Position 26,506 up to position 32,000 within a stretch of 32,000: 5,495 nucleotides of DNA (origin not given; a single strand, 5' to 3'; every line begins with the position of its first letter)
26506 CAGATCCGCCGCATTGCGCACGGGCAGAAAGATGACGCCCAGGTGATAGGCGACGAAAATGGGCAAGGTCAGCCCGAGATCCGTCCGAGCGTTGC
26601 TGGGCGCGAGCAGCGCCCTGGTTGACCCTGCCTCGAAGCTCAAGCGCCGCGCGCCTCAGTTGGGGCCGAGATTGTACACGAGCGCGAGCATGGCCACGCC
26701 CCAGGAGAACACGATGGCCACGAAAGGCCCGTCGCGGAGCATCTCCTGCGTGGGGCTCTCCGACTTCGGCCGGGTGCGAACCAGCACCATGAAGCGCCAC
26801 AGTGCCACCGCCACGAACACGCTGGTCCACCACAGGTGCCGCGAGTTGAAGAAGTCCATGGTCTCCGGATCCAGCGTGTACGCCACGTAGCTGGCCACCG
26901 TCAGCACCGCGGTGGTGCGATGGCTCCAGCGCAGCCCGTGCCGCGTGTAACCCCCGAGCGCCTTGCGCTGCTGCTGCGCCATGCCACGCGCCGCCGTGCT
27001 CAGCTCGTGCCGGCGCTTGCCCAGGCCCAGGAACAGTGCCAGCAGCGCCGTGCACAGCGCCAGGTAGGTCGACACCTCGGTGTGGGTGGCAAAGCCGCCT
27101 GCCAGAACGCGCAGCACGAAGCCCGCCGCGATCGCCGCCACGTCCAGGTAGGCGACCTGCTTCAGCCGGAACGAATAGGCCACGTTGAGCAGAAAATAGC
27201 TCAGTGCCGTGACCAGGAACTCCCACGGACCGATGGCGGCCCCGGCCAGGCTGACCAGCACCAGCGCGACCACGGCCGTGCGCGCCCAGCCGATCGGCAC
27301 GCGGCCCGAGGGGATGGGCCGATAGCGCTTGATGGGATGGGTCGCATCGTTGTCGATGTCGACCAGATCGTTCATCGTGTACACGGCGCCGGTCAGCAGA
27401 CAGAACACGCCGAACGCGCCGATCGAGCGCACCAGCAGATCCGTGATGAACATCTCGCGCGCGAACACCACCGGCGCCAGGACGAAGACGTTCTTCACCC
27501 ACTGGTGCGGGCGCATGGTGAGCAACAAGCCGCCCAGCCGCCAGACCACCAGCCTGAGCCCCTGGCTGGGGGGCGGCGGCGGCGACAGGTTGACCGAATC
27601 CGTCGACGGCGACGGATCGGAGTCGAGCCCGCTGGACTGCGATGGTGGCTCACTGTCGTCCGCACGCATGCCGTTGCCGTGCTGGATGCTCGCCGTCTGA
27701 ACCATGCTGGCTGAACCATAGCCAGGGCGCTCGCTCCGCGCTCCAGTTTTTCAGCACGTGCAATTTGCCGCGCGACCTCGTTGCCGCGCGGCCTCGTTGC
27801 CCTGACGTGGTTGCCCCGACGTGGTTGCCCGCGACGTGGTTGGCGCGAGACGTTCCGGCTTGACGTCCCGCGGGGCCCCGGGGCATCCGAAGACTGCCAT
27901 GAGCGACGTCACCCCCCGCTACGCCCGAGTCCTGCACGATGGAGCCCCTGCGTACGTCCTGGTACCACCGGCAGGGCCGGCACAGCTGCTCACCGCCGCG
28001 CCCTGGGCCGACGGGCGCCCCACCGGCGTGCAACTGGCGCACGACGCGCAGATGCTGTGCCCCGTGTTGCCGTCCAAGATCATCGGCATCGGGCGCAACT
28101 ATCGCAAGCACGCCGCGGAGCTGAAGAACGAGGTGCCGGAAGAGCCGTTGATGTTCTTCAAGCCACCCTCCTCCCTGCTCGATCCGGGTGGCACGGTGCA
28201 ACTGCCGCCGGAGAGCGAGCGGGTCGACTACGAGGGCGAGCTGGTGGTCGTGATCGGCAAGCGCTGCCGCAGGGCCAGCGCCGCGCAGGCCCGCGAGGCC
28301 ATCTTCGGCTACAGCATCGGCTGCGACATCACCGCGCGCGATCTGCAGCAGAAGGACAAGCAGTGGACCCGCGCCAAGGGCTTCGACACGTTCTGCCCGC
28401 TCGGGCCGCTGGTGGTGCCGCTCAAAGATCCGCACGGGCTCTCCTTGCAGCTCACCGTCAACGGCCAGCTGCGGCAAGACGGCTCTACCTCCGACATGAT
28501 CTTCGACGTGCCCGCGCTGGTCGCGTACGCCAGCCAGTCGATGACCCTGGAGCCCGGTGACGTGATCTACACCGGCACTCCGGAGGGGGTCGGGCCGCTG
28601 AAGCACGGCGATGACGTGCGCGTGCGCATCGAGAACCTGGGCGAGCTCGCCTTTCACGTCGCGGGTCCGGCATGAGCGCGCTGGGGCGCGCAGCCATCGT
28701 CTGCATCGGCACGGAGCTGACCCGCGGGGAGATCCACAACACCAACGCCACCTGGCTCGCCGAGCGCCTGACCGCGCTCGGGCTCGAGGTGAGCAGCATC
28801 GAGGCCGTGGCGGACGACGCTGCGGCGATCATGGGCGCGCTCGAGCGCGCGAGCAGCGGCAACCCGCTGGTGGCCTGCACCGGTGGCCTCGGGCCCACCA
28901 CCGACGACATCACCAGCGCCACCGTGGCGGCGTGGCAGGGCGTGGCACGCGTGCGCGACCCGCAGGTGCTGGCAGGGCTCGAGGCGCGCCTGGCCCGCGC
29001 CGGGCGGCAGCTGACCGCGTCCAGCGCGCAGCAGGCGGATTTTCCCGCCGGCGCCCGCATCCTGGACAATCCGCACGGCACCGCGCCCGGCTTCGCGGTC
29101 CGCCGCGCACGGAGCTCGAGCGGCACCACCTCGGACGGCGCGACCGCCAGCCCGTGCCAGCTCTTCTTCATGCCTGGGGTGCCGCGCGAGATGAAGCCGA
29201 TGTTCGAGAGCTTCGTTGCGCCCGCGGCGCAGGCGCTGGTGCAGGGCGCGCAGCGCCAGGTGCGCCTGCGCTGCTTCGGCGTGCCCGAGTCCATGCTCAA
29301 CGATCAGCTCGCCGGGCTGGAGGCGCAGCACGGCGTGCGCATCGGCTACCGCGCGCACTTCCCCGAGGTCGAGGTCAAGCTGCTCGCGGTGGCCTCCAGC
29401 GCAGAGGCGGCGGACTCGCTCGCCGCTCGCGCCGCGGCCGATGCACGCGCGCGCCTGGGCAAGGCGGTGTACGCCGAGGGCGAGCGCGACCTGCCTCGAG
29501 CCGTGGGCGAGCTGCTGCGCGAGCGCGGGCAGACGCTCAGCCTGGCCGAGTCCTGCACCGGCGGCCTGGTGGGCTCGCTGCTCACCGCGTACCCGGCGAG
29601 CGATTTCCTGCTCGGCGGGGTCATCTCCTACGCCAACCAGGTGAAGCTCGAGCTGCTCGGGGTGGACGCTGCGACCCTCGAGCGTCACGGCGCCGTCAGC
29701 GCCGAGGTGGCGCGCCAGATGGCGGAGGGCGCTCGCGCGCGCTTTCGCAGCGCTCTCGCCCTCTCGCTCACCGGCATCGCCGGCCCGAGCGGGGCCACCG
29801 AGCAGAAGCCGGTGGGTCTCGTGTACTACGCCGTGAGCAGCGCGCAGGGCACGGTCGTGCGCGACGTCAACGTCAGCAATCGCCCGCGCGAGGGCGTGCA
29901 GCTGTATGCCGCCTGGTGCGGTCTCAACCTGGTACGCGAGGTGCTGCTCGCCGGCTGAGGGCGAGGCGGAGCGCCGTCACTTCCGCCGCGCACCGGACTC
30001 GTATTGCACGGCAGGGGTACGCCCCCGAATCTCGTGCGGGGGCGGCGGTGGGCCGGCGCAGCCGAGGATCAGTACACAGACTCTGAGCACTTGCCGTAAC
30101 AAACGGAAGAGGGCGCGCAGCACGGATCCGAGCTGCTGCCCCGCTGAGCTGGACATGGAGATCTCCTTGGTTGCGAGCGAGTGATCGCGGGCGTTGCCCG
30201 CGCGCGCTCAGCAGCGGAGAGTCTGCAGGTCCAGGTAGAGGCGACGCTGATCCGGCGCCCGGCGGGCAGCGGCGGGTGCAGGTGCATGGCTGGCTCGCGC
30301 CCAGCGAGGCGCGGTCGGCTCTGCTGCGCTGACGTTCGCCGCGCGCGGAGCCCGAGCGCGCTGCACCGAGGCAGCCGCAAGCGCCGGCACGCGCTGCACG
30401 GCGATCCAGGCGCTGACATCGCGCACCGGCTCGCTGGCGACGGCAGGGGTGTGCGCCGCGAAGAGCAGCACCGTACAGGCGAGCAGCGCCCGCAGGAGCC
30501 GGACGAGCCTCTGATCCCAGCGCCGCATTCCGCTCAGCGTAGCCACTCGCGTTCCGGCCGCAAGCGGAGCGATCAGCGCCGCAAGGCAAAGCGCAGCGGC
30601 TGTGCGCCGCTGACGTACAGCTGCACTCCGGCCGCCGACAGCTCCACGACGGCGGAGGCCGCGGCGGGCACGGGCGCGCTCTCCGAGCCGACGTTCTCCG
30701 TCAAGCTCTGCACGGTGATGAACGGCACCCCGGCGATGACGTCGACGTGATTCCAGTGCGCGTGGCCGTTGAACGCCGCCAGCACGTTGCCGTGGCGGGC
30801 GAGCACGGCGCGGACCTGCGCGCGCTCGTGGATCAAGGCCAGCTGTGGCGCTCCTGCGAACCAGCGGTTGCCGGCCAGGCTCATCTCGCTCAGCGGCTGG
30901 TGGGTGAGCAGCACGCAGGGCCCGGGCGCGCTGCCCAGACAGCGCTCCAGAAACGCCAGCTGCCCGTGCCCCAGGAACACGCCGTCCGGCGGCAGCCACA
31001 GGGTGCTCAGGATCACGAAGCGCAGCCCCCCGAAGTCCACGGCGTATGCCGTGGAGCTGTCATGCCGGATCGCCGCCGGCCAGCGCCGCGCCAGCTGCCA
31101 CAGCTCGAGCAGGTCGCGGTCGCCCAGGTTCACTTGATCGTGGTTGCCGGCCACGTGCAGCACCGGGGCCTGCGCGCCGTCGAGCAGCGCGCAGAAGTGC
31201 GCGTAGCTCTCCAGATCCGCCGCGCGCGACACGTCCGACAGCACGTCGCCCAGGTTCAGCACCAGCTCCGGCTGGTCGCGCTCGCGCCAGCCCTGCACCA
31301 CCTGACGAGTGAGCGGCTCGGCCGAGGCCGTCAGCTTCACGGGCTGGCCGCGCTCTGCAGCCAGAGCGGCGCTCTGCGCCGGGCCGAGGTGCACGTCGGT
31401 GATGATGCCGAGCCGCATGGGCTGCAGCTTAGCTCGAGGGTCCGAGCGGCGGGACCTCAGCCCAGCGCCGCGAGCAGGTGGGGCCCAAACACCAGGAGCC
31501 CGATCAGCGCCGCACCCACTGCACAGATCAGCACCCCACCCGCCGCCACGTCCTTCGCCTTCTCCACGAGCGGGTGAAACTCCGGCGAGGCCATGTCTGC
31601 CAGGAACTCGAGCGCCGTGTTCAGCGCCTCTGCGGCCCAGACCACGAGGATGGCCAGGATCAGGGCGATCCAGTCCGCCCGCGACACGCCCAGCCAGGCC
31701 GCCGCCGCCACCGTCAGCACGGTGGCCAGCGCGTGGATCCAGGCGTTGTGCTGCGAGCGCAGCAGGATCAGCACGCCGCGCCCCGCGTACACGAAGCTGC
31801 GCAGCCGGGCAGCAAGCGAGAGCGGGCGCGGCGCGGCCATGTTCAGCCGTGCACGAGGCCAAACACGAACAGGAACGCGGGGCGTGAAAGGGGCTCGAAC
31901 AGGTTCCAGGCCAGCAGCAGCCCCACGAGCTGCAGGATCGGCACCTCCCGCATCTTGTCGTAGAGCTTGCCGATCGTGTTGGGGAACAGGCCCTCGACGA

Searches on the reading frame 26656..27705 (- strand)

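Call 10: search_protein_families(library=pfam, proteins=[window:26656-27705:-], max_evalue=0.001)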
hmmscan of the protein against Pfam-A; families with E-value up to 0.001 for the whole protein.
window:26656-27705:- (349 aa): 1 family
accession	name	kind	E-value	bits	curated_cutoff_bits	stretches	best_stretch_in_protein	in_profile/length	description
PF01040.23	UbiA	-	4.1e-24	85.7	34.2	1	89-316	18-239/250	UbiA prenyltransferase family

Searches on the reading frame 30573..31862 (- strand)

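Call 10: search_protein_families(library=pfam, proteins=[window:30573-31862:-], max_evalue=0.001)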
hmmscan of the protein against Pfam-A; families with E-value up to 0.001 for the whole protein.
window:30573-31862:- (429 aa): 2 families
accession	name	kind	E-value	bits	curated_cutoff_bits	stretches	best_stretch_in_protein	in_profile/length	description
PF00149.33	Metallophos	-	5.4e-11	43.7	21.5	1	149-369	1-189/191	Calcineurin-like phosphoesterase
PF12850.12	Metallophos_2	-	3.1e-06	27.7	27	0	149-258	1-60/154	Calcineurin-like phosphoesterase superfamily domain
